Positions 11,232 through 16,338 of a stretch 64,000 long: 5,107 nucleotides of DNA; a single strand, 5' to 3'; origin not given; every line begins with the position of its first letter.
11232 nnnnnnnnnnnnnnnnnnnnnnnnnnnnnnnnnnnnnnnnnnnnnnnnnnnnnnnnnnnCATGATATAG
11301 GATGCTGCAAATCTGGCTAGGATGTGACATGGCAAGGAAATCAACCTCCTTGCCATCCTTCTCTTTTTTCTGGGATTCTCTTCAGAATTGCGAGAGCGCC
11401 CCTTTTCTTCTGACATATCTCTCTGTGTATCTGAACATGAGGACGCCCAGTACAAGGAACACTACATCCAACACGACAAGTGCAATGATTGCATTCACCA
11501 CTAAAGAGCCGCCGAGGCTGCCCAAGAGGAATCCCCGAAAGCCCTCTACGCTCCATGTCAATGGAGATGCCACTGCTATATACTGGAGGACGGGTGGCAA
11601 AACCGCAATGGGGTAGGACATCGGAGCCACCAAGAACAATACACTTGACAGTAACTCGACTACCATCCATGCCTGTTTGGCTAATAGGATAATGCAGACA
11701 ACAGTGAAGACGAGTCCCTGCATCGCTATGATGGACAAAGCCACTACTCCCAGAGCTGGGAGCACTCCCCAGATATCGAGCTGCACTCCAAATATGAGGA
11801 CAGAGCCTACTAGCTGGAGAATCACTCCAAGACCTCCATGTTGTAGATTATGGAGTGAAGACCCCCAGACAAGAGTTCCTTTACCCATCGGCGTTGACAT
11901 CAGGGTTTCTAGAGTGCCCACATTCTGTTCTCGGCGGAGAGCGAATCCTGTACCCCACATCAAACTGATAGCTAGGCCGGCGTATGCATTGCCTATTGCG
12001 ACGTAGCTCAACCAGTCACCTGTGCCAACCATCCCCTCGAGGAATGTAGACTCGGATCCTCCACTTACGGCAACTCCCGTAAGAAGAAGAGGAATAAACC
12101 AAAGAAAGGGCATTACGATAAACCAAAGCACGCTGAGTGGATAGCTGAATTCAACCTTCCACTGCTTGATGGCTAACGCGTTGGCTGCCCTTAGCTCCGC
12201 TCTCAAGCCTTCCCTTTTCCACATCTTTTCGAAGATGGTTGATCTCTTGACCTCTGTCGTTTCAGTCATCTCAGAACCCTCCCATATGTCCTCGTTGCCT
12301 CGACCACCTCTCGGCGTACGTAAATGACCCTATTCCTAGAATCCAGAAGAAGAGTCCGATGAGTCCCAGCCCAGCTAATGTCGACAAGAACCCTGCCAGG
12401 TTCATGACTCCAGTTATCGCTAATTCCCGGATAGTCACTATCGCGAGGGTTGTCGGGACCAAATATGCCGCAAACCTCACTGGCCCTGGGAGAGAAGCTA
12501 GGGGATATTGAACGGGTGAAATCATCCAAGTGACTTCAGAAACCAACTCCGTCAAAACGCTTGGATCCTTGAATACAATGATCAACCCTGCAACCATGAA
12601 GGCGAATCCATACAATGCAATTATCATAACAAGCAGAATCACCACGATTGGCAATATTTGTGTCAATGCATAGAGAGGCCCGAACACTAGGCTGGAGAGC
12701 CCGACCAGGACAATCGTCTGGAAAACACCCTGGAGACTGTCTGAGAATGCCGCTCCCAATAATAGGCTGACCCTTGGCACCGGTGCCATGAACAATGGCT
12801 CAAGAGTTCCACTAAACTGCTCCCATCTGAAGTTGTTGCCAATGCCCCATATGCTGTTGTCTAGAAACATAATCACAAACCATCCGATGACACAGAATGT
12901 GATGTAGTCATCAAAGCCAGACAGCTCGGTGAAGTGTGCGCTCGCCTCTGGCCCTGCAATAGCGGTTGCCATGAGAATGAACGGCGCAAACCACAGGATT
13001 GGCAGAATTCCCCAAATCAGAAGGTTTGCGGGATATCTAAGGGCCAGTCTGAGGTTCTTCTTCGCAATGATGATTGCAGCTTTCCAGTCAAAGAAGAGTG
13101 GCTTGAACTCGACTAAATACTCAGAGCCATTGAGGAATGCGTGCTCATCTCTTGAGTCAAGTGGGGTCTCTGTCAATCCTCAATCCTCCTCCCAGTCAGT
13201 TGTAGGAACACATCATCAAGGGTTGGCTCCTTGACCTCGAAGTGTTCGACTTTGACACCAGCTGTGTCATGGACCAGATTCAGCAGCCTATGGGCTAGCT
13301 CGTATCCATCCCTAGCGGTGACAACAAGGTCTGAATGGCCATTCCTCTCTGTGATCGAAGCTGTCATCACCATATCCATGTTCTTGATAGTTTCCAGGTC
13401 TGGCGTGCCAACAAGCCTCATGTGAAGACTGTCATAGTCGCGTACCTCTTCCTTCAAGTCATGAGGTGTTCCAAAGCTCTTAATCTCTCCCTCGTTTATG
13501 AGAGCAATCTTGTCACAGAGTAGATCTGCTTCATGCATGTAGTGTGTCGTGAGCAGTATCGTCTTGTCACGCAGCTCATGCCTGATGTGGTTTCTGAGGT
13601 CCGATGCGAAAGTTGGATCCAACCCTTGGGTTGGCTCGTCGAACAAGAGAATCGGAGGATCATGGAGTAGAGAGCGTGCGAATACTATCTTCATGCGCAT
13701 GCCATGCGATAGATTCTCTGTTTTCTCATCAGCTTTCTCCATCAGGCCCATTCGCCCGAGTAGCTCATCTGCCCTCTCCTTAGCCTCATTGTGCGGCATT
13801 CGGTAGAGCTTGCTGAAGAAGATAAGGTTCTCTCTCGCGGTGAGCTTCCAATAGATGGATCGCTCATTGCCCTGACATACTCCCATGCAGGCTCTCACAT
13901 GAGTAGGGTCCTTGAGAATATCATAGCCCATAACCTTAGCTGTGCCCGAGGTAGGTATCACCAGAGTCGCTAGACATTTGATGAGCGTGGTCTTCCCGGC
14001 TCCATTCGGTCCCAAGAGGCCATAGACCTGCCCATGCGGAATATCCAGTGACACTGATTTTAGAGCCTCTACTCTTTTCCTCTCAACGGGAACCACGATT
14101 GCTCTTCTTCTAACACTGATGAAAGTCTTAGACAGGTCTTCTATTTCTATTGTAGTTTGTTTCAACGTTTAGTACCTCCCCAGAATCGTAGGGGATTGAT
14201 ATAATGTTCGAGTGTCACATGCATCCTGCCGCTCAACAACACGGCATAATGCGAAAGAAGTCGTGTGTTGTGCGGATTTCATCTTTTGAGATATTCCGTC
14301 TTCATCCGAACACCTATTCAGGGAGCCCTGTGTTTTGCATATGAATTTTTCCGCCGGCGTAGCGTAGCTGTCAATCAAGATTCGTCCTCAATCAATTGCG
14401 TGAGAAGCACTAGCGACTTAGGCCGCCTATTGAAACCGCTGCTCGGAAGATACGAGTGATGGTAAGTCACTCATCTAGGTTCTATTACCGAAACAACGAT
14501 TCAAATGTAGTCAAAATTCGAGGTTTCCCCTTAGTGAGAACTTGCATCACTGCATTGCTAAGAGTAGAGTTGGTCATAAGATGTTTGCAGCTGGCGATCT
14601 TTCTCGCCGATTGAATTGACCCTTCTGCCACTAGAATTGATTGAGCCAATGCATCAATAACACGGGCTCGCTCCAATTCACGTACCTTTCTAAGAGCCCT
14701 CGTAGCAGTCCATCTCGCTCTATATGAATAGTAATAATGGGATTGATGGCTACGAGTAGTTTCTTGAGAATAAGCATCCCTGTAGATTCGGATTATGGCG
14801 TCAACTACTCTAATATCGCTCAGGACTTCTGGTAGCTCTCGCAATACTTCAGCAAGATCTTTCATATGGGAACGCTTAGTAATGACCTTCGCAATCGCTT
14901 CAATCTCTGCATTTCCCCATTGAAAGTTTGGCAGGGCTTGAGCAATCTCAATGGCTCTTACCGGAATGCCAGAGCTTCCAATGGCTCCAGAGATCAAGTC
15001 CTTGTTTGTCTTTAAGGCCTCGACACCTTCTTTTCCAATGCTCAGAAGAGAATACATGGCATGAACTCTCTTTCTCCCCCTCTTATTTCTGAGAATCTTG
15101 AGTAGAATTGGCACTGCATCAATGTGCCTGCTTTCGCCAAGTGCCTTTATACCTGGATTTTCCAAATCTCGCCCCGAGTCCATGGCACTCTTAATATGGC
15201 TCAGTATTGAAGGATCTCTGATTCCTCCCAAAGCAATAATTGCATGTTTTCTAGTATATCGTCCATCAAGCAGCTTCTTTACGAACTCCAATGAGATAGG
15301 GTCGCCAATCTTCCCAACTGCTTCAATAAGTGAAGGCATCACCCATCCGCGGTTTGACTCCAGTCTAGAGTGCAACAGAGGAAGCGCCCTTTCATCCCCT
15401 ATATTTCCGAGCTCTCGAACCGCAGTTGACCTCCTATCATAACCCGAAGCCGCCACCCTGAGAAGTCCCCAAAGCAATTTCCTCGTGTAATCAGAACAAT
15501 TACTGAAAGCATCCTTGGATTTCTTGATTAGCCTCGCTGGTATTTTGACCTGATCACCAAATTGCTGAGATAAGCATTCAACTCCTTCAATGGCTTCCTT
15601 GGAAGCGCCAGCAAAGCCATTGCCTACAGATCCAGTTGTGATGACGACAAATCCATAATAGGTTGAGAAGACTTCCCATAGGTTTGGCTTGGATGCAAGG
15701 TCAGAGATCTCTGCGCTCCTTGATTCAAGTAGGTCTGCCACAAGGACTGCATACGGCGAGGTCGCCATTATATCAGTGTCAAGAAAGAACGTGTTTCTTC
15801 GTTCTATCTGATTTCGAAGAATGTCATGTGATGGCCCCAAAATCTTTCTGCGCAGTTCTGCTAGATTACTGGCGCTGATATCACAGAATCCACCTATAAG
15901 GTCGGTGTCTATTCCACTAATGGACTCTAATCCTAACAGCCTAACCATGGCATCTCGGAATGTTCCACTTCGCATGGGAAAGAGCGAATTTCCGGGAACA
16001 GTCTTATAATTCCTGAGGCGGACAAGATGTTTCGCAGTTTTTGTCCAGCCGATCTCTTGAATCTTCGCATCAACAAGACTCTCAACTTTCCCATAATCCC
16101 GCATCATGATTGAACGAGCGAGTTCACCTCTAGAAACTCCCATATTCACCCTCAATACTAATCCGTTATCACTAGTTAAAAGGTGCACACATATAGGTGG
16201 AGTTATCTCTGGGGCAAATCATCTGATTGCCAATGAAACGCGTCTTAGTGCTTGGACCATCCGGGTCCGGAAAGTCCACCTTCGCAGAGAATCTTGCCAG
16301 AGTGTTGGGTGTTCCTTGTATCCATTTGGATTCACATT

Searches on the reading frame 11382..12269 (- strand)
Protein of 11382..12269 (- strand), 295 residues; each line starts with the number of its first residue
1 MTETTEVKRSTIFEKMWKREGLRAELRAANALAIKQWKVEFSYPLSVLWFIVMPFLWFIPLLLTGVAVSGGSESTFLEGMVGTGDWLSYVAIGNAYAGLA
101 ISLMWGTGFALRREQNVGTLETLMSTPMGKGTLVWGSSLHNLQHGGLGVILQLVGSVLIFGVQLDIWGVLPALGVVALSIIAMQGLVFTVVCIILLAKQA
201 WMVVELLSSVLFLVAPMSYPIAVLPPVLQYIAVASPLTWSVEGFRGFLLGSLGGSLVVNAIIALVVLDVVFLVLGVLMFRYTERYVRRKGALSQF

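Call 12: search_protein_families(library=pfam, proteins=[window:11382-12269:-], max_evalue=0.001)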
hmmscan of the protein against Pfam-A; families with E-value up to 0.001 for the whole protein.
window:11382-12269:- (295 aa): 1 family
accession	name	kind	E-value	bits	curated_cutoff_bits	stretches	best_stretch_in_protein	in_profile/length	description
PF01061.29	ABC2_membrane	-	1.8e-10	41.2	26.9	1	34-247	8-209/211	ABC-2 type transporter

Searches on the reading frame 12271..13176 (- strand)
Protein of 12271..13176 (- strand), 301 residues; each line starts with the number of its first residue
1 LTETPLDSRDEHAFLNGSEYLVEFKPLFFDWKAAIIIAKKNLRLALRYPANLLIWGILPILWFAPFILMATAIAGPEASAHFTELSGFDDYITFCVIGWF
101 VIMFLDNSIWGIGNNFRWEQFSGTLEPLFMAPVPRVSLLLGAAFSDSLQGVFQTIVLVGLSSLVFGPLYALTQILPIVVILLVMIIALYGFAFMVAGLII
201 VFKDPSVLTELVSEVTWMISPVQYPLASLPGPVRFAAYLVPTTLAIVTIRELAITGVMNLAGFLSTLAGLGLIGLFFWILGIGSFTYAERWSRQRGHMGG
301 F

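Call 12: search_protein_families(library=pfam, proteins=[window:12271-13176:-], max_evalue=0.001)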
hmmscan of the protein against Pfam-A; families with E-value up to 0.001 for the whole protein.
window:12271-13176:- (301 aa): 2 families
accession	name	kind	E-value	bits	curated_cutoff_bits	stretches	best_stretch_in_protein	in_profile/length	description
PF01061.29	ABC2_membrane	-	4.7e-07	30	26.9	1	36-251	5-208/211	ABC-2 type transporter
PF12698.13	ABC2_membrane_3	-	2.4e-05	24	31.6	1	80-282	152-346/347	ABC-2 family transporter protein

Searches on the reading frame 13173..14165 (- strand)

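Call 12: search_protein_families(library=pfam, proteins=[window:13173-14165:-], max_evalue=0.001)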
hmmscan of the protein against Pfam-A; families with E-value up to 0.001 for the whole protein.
window:13173-14165:- (330 aa): 5 families
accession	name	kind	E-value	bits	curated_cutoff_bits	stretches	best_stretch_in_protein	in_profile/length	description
PF00005.33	ABC_tran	-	1.2e-30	107.3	25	1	35-180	1-137/137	ABC transporter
PF13304.12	AAA_21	-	8.9e-12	46.1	27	2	152-208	238-298/304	AAA domain, putative AbiEii toxin, Type IV TA system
PF13732.12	DrrA1-3_C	-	4.2e-08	34.2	27.4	1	232-323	1-80/81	ATP-binding protein DrrA1-3-like, C-terminal domain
PF13555.12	AAA_29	-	0.00056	20.1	27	0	43-73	20-50/61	P-loop containing region of AAA domain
PF02463.25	SMC_N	-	0.00097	19.1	40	0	44-65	23-44/220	RecF/RecN/SMC N terminal domain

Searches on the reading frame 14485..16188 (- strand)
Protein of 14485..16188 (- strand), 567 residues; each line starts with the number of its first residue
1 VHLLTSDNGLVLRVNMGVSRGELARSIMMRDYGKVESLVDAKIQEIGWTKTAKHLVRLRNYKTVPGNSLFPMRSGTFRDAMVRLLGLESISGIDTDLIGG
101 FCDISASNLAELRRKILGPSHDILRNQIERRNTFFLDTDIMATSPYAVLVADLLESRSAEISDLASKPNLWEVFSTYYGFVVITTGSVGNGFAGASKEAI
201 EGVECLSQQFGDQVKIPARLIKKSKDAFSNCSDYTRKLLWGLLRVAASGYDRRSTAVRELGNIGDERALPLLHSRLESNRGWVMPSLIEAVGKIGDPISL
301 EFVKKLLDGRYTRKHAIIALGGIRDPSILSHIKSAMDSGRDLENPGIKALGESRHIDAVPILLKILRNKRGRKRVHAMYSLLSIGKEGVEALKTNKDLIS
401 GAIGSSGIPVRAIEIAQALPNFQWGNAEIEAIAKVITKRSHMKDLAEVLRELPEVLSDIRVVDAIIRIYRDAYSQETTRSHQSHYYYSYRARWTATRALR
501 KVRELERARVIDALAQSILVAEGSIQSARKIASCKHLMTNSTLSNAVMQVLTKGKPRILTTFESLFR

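Call 12: search_protein_families(library=pfam, proteins=[window:14485-16188:-], max_evalue=0.001)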
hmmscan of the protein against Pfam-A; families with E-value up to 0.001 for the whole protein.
window:14485-16188:- (567 aa): 2 families
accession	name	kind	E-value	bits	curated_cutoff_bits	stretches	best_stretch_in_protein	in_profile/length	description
PF13646.12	HEAT_2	-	3.5e-16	59.7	27.7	1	250-321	14-88/88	HEAT repeats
PF03130.22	HEAT_PBS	-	9.9e-13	47.6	20.9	0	253-277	2-26/27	PBS lyase HEAT-like repeat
